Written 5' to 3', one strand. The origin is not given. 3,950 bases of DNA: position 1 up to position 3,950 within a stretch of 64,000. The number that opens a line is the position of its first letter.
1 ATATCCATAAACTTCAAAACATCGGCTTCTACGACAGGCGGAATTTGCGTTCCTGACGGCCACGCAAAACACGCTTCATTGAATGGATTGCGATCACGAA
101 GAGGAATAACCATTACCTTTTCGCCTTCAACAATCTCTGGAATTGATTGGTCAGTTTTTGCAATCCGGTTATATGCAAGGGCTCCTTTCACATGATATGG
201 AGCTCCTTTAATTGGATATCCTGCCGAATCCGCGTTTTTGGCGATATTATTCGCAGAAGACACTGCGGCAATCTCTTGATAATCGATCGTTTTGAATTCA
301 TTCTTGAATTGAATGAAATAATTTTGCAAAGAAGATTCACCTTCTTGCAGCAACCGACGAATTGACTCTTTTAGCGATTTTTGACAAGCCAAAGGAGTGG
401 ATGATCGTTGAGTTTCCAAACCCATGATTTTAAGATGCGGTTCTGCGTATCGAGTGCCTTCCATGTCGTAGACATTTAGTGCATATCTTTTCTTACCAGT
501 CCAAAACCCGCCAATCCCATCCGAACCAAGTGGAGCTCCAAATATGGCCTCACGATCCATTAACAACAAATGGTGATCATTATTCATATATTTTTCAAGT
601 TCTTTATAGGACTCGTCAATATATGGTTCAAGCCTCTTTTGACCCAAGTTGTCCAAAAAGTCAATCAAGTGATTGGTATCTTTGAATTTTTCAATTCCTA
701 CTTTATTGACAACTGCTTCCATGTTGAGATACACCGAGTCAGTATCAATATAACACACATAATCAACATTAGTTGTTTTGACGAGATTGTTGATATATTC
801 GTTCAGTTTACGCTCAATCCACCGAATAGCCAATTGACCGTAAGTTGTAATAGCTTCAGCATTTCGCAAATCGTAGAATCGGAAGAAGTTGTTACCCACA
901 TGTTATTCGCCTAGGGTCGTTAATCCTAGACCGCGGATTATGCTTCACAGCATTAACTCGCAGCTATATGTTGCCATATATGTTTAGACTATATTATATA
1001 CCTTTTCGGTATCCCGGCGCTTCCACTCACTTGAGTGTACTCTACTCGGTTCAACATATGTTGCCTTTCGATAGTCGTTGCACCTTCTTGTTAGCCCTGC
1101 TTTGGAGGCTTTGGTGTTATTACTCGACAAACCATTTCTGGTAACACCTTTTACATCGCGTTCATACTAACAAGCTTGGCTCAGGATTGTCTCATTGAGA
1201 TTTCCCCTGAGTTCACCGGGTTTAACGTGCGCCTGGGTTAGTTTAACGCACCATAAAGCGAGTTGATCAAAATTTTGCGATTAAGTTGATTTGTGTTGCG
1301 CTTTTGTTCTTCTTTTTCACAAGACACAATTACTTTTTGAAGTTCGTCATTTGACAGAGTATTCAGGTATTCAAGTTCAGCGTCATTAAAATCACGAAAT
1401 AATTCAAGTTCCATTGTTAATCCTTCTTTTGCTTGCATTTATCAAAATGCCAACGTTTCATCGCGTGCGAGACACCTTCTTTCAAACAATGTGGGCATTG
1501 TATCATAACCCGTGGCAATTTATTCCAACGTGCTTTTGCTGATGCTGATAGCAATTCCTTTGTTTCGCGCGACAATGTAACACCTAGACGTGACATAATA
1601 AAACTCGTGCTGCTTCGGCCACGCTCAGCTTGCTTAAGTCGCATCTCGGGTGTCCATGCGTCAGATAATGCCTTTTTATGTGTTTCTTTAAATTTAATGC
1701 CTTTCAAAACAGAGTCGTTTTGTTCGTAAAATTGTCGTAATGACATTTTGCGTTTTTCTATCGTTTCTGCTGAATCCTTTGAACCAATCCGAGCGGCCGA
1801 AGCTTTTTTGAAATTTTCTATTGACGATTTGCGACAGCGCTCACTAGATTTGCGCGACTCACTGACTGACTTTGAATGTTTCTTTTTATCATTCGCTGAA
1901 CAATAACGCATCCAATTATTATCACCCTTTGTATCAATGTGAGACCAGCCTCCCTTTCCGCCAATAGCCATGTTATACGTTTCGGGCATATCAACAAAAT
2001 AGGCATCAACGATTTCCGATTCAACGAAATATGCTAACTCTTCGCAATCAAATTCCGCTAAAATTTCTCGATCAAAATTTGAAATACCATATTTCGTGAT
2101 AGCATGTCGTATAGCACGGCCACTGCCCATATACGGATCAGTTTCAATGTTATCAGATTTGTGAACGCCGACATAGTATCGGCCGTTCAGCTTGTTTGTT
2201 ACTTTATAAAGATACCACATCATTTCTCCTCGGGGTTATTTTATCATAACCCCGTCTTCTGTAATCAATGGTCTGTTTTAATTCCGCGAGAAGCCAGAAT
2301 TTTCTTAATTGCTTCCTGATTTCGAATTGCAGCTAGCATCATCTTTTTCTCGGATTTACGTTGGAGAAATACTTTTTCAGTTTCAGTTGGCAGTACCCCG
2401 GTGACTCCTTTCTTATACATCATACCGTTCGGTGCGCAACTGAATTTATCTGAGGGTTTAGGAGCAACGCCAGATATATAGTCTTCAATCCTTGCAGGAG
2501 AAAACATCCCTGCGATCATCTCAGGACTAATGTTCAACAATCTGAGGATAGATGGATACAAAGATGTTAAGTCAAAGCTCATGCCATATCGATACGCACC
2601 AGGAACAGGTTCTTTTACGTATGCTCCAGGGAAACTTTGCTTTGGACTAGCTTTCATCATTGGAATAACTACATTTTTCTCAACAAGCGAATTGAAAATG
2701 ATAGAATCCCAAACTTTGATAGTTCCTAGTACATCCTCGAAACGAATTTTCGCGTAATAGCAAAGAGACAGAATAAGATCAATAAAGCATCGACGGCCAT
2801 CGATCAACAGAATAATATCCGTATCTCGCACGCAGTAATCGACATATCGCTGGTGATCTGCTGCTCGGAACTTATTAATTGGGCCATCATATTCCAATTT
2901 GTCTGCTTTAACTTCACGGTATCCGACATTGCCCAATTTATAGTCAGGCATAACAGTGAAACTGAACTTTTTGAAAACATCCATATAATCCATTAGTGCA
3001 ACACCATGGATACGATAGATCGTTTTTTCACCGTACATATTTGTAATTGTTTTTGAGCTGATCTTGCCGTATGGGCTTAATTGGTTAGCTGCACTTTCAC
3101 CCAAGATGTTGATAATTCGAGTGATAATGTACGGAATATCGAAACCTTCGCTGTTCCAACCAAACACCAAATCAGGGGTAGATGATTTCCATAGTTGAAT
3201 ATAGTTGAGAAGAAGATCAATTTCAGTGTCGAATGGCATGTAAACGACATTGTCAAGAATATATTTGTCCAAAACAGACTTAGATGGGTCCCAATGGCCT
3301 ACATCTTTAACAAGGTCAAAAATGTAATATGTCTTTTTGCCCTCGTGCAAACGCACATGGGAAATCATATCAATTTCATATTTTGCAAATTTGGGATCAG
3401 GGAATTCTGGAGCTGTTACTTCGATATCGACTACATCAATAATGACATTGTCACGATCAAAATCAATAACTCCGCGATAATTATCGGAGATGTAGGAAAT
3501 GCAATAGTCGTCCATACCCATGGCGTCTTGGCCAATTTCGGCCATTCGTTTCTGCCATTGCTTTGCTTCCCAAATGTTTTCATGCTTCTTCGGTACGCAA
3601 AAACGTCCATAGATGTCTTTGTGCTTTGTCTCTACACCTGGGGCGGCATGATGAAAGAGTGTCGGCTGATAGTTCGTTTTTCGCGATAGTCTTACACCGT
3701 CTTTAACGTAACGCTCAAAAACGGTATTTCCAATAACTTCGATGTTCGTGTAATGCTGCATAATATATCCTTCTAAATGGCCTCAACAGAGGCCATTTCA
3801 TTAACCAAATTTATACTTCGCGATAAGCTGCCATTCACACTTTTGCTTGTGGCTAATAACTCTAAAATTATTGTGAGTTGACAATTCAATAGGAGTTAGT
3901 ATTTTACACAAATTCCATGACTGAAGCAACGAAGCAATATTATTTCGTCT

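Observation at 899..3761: Gene 43 is in pieces: split cistrons, a free-standing GIY-YIG HEG and an ORF-less group I intron at the motif A codons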

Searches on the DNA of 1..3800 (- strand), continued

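Call 57: get_annotated_region(hit=H22, flank=300)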
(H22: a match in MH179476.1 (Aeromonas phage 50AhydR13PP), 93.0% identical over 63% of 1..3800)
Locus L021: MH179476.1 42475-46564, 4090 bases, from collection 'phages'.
description: Aeromonas phage 50AhydR13PP, complete genome.
organism: Aeromonas phage 50AhydR13PP (NCBI taxid 2163978)
taxonomy: Viruses; Duplodnaviria; Heunggongvirae; Uroviricota; Caudoviricetes; Straboviridae; Tulanevirus; Tulanevirus 50ahydr13pp
host: Aeromonas hydrophila; source: -; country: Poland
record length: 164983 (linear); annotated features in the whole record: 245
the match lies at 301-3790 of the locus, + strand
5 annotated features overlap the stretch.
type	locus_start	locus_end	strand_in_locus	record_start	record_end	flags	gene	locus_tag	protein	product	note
CDS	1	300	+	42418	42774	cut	-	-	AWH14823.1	translational repressor protein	-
CDS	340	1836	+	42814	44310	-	-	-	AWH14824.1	DNA polymerase subunit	-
CDS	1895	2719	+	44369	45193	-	-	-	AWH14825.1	putative HNH homing endonuclease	-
CDS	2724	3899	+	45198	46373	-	-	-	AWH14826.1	DNA polymerase subunit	-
CDS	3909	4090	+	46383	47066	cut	-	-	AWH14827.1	dCMP hydroxymethylase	-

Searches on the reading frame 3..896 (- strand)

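Call 17: search_protein_families(library=pfam, proteins=[window:3-896:-], max_evalue=0.01)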
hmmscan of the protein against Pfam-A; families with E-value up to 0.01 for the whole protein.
window:3-896:- (298 aa): 1 family
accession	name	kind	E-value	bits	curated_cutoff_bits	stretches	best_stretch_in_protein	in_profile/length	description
PF00136.26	DNA_pol_B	-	0.0041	16.4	23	0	6-61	174-238/453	DNA polymerase family B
